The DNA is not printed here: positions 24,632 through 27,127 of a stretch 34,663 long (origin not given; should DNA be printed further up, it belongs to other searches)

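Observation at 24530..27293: Stand-alone acetylene-hydratase-like Mo/W enzyme in a lower-GC pocket, with His replacing the catalytic Asp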

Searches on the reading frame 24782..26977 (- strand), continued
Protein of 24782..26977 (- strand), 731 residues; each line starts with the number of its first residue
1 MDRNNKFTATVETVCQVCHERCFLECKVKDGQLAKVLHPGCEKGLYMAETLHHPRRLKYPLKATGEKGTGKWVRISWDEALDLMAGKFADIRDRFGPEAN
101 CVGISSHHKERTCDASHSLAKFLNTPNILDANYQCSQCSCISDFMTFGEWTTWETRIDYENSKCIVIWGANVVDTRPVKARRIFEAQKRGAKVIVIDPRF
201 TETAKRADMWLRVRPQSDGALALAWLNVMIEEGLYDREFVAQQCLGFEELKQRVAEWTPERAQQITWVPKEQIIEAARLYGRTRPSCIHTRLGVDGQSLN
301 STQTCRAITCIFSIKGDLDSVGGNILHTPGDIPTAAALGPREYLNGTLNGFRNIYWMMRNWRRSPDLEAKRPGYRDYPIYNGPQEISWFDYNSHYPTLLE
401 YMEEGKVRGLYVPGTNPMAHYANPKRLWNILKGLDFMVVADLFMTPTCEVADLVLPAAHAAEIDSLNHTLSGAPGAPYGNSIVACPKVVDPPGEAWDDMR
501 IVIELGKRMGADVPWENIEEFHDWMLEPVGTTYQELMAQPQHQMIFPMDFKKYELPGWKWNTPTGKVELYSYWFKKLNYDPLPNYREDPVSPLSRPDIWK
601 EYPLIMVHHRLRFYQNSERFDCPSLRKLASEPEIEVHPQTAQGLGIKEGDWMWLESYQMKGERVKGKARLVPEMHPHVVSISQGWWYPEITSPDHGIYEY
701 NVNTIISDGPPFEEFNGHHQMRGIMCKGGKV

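Call 8: find_homologous_proteins(query=window:24782-26977:-, max_evalue=1e-20)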
Query window:24782-26977:- (731 aa): 5200 proteins with E <= 1e-20 among 8000 candidates; the best 120 are listed.
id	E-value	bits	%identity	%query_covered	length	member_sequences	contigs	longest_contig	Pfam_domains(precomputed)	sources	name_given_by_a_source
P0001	0.0e+0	1719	96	100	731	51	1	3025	PF00384.28,PF01568.28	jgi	jgi:thiosulfate reductase/polysulfide reductase chain A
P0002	0.0e+0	1297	70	100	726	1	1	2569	PF00384.28,PF01568.28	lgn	-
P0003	0.0e+0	1287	71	99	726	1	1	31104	PF00384.28,PF01568.28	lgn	-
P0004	0.0e+0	1274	70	100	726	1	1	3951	PF00384.28,PF01568.28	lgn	-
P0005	0.0e+0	1168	65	100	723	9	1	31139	PF00384.28,PF01568.28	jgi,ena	-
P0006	0.0e+0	1125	65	98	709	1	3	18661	PF00384.28,PF01568.28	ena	-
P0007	0.0e+0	1124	63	100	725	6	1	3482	PF00384.28,PF01568.28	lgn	-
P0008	0.0e+0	1090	62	99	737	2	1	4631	PF00384.28,PF01568.28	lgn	-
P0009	0.0e+0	1087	61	100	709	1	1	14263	PF00384.28,PF01568.28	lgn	-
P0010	0.0e+0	1052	60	100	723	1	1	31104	PF00384.28,PF01568.28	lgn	-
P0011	0.0e+0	1036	58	99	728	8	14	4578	PF00384.28,PF01568.28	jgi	jgi:anaerobic selenocysteine-containing dehydrogenase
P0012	0.0e+0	1020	59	100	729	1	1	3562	PF00384.28,PF01568.28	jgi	-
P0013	0.0e+0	1012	58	100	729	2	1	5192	PF00384.28,PF01568.28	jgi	jgi:anaerobic selenocysteine-containing dehydrogenase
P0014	6.5e-287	972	57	100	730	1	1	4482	PF00384.28,PF01568.28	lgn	-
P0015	2.6e-285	967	65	83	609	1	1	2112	PF00384.28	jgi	-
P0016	1.8e-201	689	44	99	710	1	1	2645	PF00384.28,PF01568.28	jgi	jgi:anaerobic selenocysteine-containing dehydrogenase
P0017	6.7e-200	684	44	99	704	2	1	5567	PF00384.28,PF01568.28,PF04879.22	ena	-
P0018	3.5e-190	652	43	98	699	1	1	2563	PF00384.28,PF01568.28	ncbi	-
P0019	7.6e-184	631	42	98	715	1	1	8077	PF00384.28,PF01568.28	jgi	jgi:anaerobic selenocysteine-containing dehydrogenase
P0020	8.6e-183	628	42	99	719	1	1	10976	PF00384.28,PF01568.28,PF04879.22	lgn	-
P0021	1.3e-181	624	42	99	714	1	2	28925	PF00384.28,PF01568.28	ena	-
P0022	1.8e-180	620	44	94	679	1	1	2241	PF00384.28,PF01568.28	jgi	jgi:anaerobic selenocysteine-containing dehydrogenase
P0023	2.6e-179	616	41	100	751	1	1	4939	PF00384.28,PF01568.28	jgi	jgi:anaerobic selenocysteine-containing dehydrogenase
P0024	2.8e-179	616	42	99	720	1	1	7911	PF00384.28,PF01568.28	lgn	-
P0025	6.3e-179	615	43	99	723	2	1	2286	PF00384.28,PF01568.28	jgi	jgi:anaerobic selenocysteine-containing dehydrogenase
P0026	4.8e-178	612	42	99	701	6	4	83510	PF00384.28,PF01568.28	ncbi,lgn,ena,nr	ncbi:MAG: molybdopterin-dependent oxidoreductase [Desulfobacteraceae bacterium]|nr:molybdopterin-dep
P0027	1.9e-177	610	43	99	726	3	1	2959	PF00384.28,PF01568.28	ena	-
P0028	1.4e-176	607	42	99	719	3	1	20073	PF00384.28,PF01568.28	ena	-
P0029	1.8e-174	600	46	84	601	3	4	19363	PF00384.28,PF01568.28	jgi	jgi:anaerobic selenocysteine-containing dehydrogenase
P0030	3.4e-174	599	40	98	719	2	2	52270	PF00384.28,PF01568.28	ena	-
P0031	1.7e-173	597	40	100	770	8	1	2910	PF00384.28,PF01568.28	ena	-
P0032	2.3e-172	593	47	80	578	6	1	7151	PF00384.28,PF01568.28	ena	-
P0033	1.3e-171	591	41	99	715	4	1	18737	PF00384.28,PF01568.28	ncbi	ncbi:Acetylene hydratase [subsurface metagenome]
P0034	5.9e-170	585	46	80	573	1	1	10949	PF00384.28,PF01568.28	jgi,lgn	-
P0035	2.9e-167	576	41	94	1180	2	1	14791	PF01266.31,PF00384.28,PF13450.13,PF14691.12,PF07992.21,PF00070.34,PF13738.13,PF01568.28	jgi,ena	-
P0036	1.1e-166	574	41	94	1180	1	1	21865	PF01266.31,PF00384.28,PF13450.13,PF14691.12,PF07992.21,PF13738.13,PF01568.28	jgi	-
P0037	1.5e-166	574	41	94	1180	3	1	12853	PF01266.31,PF00384.28,PF13450.13,PF14691.12,PF07992.21,PF13738.13,PF01568.28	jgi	jgi:thiosulfate reductase/polysulfide reductase chain A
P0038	1.7e-166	574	41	98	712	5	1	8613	PF00384.28,PF01568.28,PF04879.22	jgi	-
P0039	2.8e-166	573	41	94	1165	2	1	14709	PF01266.31,PF00384.28,PF13450.13,PF14691.12,PF07992.21,PF13738.13,PF01568.28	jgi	-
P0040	7.9e-166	571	40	98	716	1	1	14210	PF00384.28,PF01568.28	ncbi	-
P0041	1.7e-164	567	41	98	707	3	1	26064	PF00384.28,PF01568.28,PF04879.22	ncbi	-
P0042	2.5e-164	566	41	98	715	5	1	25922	PF00384.28,PF01568.28,PF04879.22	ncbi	-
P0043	3.2e-164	566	41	94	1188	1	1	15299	PF00384.28,PF13450.13,PF14691.12,PF07992.21,PF00070.34,PF13738.13,PF01568.28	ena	-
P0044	1.3e-163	564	41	98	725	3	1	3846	PF00384.28,PF01568.28,PF04879.22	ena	-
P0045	2.4e-163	563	40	98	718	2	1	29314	PF00384.28,PF01568.28,PF04879.22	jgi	-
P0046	3.4e-163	563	40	98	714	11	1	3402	PF00384.28,PF01568.28,PF04879.22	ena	-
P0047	2.9e-162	560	41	98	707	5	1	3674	PF00384.28,PF01568.28,PF04879.22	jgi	jgi:thiosulfate reductase/polysulfide reductase chain A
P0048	3.0e-162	560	41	99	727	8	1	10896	PF00384.28,PF01568.28,PF04879.22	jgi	-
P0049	7.1e-162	558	40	94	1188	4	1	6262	PF00384.28,PF13450.13,PF14691.12,PF07992.21,PF00070.34,PF13738.13,PF01568.28,PF12831.14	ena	-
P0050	7.3e-162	558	42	96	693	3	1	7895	PF00384.28,PF01568.28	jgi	-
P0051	8.9e-162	558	40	94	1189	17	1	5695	PF01266.31,PF00384.28,PF13450.13,PF14691.12,PF07992.21,PF00070.34,PF13738.13,PF01568.28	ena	-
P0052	9.4e-162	558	41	94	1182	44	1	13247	PF01266.31,PF01593.31,PF00384.28,PF13450.13,PF14691.12,PF07992.21,PF00070.34,PF13738.13,PF01568.28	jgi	jgi:anaerobic selenocysteine-containing dehydrogenase/NADPH-dependent glutamate synthase beta subuni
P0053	1.1e-161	558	41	99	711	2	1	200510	PF00384.28,PF01568.28,PF04879.22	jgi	-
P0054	1.2e-161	558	40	94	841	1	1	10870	PF00384.28,PF07992.21,PF01568.28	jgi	-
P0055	1.2e-161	558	40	94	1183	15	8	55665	PF01266.31,PF00384.28,PF13450.13,PF14691.12,PF07992.21,PF00070.34,PF13738.13,PF01568.28,PF01262.28,PF12831.14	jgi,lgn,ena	jgi:anaerobic selenocysteine-containing dehydrogenase/thioredoxin reductase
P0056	2.3e-161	557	40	98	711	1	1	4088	PF00384.28,PF01568.28,PF04879.22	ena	-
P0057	3.9e-161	556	41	98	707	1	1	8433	PF00384.28,PF01568.28,PF04879.22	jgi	jgi:thiosulfate reductase/polysulfide reductase chain A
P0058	4.1e-161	556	41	98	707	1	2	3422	PF00384.28,PF01568.28,PF04879.22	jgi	jgi:thiosulfate reductase/polysulfide reductase chain A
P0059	4.4e-161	556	40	98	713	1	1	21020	PF00384.28,PF01568.28,PF04879.22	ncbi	-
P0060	4.5e-161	556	40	94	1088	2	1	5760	PF00384.28,PF13450.13,PF07992.21,PF00070.34,PF13738.13,PF01568.28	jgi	jgi:anaerobic selenocysteine-containing dehydrogenase/thioredoxin reductase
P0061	7.8e-161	555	41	98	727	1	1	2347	PF00384.28,PF01568.28,PF04879.22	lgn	-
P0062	1.1e-160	554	40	98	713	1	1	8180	PF00384.28,PF01568.28,PF04879.22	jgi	-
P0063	3.7e-160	553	40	98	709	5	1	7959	PF00384.28,PF01568.28,PF04879.22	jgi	-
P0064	4.5e-160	552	40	99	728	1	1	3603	PF00384.28,PF01568.28,PF04879.22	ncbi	-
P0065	7.0e-160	552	39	98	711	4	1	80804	PF00384.28,PF01568.28,PF04879.22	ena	-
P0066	1.9e-159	550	40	99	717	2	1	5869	PF00384.28,PF01568.28,PF04879.22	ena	-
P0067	2.0e-159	550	40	94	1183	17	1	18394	PF00384.28,PF13450.13,PF14691.12,PF07992.21,PF00070.34,PF13738.13,PF01568.28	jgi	jgi:anaerobic selenocysteine-containing dehydrogenase/thioredoxin reductase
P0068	3.4e-159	550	39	98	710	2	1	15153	PF00384.28,PF01568.28,PF04879.22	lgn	-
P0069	3.8e-159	549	40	98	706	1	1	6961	PF00384.28,PF01568.28,PF04879.22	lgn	-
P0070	6.3e-159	549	40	98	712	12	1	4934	PF00384.28,PF01568.28,PF04879.22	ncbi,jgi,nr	ncbi:MAG: molybdopterin-dependent oxidoreductase [Deltaproteobacteria bacterium]|nr:molybdopterin-de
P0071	6.7e-159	549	40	98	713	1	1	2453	PF00384.28,PF01568.28,PF04879.22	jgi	-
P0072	1.6e-158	547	41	98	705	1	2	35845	PF00384.28,PF01568.28,PF04879.22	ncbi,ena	-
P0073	5.3e-158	546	39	96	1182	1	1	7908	PF01266.31,PF01593.31,PF00384.28,PF13450.13,PF14691.12,PF07992.21,PF13738.13,PF01568.28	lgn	-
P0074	7.3e-158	545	40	98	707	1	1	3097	PF00384.28,PF01568.28,PF04879.22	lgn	-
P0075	5.1e-157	542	41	98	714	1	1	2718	PF00384.28,PF01568.28,PF04879.22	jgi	jgi:thiosulfate reductase/polysulfide reductase chain A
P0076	8.2e-157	542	39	98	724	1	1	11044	PF00384.28,PF01568.28,PF04879.22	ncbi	-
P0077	4.7e-156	539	40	99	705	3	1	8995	PF00384.28,PF01568.28,PF04879.22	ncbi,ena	-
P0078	8.0e-156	538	40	98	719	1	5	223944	PF00384.28,PF01568.28,PF04879.22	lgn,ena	-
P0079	1.4e-155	538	40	98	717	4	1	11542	PF00384.28,PF01568.28,PF04879.22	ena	-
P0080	2.4e-155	537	41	99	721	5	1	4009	PF00384.28,PF01568.28,PF04879.22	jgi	-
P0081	6.5e-155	535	38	98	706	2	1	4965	PF00384.28,PF01568.28,PF04879.22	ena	-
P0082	8.4e-155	535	40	98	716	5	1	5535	PF00384.28,PF01568.28,PF04879.22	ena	-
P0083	1.3e-154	534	38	98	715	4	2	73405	PF00384.28,PF01568.28,PF04879.22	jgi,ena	-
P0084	1.5e-154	534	39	98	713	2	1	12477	PF00384.28,PF01568.28,PF04879.22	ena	-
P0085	4.1e-154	533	40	95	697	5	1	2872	PF00384.28,PF01568.28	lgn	-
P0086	4.8e-154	532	44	78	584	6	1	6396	PF00384.28,PF01568.28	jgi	jgi:thiosulfate reductase/polysulfide reductase chain A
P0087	8.6e-154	532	39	98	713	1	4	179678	PF00384.28,PF01568.28,PF04879.22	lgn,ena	-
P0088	1.2e-153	531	40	98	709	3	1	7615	PF00384.28,PF01568.28,PF04879.22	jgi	jgi:thiosulfate reductase/polysulfide reductase chain A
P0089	1.6e-153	531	39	98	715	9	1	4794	PF00384.28,PF01568.28,PF04879.22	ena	-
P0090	3.2e-153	530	40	98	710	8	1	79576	PF00384.28,PF01568.28,PF04879.22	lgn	-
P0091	2.5e-151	523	38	100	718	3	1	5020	PF00384.28,PF01568.28,PF04879.22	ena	-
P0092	2.9e-151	523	40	98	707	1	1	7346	PF00384.28,PF01568.28,PF04879.22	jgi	jgi:anaerobic selenocysteine-containing dehydrogenase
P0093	1.1e-150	521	38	98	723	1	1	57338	PF00384.28,PF01568.28,PF04879.22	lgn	-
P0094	4.5e-150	519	39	98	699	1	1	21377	PF00384.28,PF01568.28,PF04879.22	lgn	-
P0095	8.3e-150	518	39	98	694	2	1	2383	PF00384.28,PF01568.28,PF04879.22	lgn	-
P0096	7.8e-149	515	40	98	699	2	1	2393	PF00384.28,PF01568.28,PF04879.22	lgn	-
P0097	9.2e-149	515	39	99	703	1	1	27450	PF00384.28,PF01568.28,PF04879.22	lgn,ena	-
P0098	2.3e-148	514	39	98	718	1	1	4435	PF00384.28,PF01568.28,PF04879.22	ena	-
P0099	5.6e-148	512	40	98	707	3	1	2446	PF00384.28,PF01568.28,PF04879.22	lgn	-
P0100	8.9e-148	512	39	89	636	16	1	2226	PF00384.28,PF01568.28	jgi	jgi:anaerobic selenocysteine-containing dehydrogenase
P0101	1.3e-147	511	39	98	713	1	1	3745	PF00384.28,PF01568.28,PF04879.22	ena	-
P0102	4.4e-147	509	39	99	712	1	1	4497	PF00384.28,PF01568.28,PF04879.22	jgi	jgi:anaerobic selenocysteine-containing dehydrogenase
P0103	1.9e-145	504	39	98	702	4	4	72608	PF00384.28,PF01568.28,PF04879.22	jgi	-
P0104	2.1e-145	504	38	98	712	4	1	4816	PF00384.28,PF01568.28,PF04879.22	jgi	-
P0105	2.4e-145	504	38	99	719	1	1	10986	PF00384.28,PF01568.28,PF04879.22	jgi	jgi:anaerobic selenocysteine-containing dehydrogenase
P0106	4.0e-145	503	38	99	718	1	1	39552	PF00384.28,PF01568.28,PF04879.22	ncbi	ncbi:MAG: molybdopterin-dependent oxidoreductase [bacterium]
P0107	1.6e-144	501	38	98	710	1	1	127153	PF00384.28,PF01568.28,PF04879.22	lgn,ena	-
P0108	6.9e-144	499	39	90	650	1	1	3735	PF00384.28,PF01568.28,PF04879.22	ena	-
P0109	1.3e-142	495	38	98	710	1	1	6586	PF00384.28,PF01568.28,PF04879.22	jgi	jgi:thiosulfate reductase/polysulfide reductase chain A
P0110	3.6e-141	490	38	99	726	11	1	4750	PF00384.28,PF01568.28,PF04879.22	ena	-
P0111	1.9e-140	488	37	98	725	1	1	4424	PF00384.28,PF01568.28,PF04879.22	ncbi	ncbi:MAG: molybdopterin-dependent oxidoreductase [Candidatus Bathyarchaeia archaeon]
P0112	1.1e-139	485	39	99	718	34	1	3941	PF00384.28,PF01568.28,PF04879.22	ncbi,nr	ncbi:MAG: molybdopterin-dependent oxidoreductase [Thaumarchaeota archaeon]|nr:molybdopterin-dependen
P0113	1.2e-139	485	36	98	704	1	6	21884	PF00384.28,PF01568.28,PF04879.22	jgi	jgi:anaerobic selenocysteine-containing dehydrogenase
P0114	1.5e-139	485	37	99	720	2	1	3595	PF00384.28,PF01568.28,PF04879.22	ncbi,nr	ncbi:MAG: molybdopterin-dependent oxidoreductase [Chloroflexi bacterium]|nr:molybdopterin-dependent 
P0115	1.9e-139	484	39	98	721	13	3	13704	PF00384.28,PF01568.28,PF04879.22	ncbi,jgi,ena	ncbi:MAG: molybdopterin-dependent oxidoreductase [Candidatus Bathyarchaeia archaeon]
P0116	1.1e-138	482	37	99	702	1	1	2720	PF00384.28,PF01568.28,PF04879.22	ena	-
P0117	1.7e-137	478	36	98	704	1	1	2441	PF00384.28,PF01568.28,PF04879.22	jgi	jgi:anaerobic selenocysteine-containing dehydrogenase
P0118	2.8e-137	477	36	98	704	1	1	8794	PF00384.28,PF01568.28,PF04879.22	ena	-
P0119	8.0e-137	476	43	78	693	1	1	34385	PF00384.28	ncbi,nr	ncbi:molybdopterin-dependent oxidoreductase [bacterium]|nr:molybdopterin-dependent oxidoreductase [b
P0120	8.1e-137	476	37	99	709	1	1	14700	PF00384.28,PF01568.28,PF04879.22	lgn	-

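Call 16: find_encoding_contigs(protein=P0003, flank=10000, max_places=3)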
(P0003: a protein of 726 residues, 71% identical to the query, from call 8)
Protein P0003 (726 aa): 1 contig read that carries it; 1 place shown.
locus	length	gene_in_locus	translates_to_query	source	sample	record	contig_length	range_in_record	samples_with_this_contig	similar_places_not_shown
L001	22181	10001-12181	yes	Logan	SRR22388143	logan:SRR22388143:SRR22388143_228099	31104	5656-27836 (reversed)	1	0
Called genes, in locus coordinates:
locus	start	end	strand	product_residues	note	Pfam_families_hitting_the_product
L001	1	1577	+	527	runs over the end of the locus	PF00384:Molybdopterin, PF01568:Molydop_binding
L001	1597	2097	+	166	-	PF02492:cobW (weak), PF03205:MobB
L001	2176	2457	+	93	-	PF14697:Fer4_21 (faint), PF00037:Fer4, PF12797:Fer4_2 (faint), PF12837:Fer4_6 (weak), PF13237:Fer4_10, PF13187:Fer4_9, PF12838:Fer4_7, PF00037:Fer4 (weak), +1 more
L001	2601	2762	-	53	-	-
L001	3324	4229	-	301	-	PF00126:HTH_1, PF03466:LysR_substrate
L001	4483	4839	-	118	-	PF13560:HTH_31, PF01381:HTH_3, PF12844:HTH_19, PF13443:HTH_26 (faint)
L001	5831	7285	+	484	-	PF00474:SSF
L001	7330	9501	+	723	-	PF00384:Molybdopterin, PF01568:Molydop_binding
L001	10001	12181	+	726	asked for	PF00384:Molybdopterin, PF01568:Molydop_binding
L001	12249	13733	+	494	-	PF00474:SSF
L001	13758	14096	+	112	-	-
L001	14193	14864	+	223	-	PF12804:NTP_transf_3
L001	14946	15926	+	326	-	PF04055:Radical_SAM, PF13353:Fer4_12 (weak), PF06463:Mob_synth_C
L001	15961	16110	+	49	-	-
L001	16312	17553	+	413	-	PF03453:MoeA_N, PF00994:MoCF_biosynth, PF03454:MoeA_C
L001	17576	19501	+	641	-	PF03453:MoeA_N, PF00994:MoCF_biosynth, PF03454:MoeA_C, PF12727:PBP_like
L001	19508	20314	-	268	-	PF02634:FdhD-NarQ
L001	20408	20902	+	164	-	PF00994:MoCF_biosynth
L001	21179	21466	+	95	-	PF00166:Cpn10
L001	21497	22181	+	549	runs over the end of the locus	-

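Call 17: find_encoding_contigs(protein=P0005, flank=10000, max_places=3)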
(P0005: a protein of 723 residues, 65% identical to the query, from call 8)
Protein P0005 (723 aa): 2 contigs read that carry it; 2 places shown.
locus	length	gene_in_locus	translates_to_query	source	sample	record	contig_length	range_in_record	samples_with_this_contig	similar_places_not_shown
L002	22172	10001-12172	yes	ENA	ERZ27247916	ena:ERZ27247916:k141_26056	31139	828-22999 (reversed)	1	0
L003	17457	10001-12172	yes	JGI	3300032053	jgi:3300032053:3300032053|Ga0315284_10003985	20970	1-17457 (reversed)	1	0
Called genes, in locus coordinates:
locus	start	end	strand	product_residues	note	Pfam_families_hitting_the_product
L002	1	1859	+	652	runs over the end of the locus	PF06506:PrpR_N, PF00989:PAS, PF13188:PAS_8 (weak), PF00158:Sigma54_activat, PF14532:Sigma54_activ_2, PF07724:AAA_2 (weak), PF25601:AAA_lid_14, PF02954:HTH_8, +1 more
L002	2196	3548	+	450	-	-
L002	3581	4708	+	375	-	PF13531:SBP_bac_11, PF01547:SBP_bac_1, PF13343:SBP_bac_6, PF13416:SBP_bac_8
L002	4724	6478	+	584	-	PF00528:BPD_transp_1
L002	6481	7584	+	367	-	PF00005:ABC_tran, PF13304:AAA_21 (faint), PF08402:TOBE_2 (weak)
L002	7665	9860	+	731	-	PF00384:Molybdopterin, PF01568:Molydop_binding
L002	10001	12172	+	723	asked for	PF00384:Molybdopterin, PF01568:Molydop_binding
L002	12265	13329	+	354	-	PF01547:SBP_bac_1, PF13531:SBP_bac_11, PF13416:SBP_bac_8, PF13343:SBP_bac_6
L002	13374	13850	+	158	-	-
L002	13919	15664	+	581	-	PF00528:BPD_transp_1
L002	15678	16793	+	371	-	PF02463:SMC_N (faint), PF00005:ABC_tran, PF13304:AAA_21 (faint), PF08402:TOBE_2 (weak)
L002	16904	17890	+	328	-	PF01026:TatD_DNase, PF04909:Amidohydro_2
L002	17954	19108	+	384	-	PF00685:Sulfotransfer_1 (weak), PF13469:Sulfotransfer_3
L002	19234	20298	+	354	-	PF04909:Amidohydro_2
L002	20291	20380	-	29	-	-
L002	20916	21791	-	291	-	-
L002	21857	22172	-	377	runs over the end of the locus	-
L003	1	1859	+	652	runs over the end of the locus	PF06506:PrpR_N, PF00989:PAS, PF13188:PAS_8 (weak), PF00158:Sigma54_activat, PF14532:Sigma54_activ_2, PF07724:AAA_2 (weak), PF25601:AAA_lid_14, PF02954:HTH_8, +1 more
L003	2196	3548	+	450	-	-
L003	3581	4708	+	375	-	PF13531:SBP_bac_11, PF01547:SBP_bac_1, PF13343:SBP_bac_6, PF13416:SBP_bac_8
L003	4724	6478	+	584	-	PF00528:BPD_transp_1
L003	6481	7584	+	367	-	PF00005:ABC_tran, PF13304:AAA_21 (faint), PF08402:TOBE_2 (weak)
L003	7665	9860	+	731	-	PF00384:Molybdopterin, PF01568:Molydop_binding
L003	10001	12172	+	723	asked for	PF00384:Molybdopterin, PF01568:Molydop_binding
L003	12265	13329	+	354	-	PF01547:SBP_bac_1, PF13531:SBP_bac_11, PF13416:SBP_bac_8, PF13343:SBP_bac_6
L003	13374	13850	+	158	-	-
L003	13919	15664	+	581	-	PF00528:BPD_transp_1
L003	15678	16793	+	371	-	PF02463:SMC_N (faint), PF00005:ABC_tran, PF13304:AAA_21 (faint), PF08402:TOBE_2 (weak)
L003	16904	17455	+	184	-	?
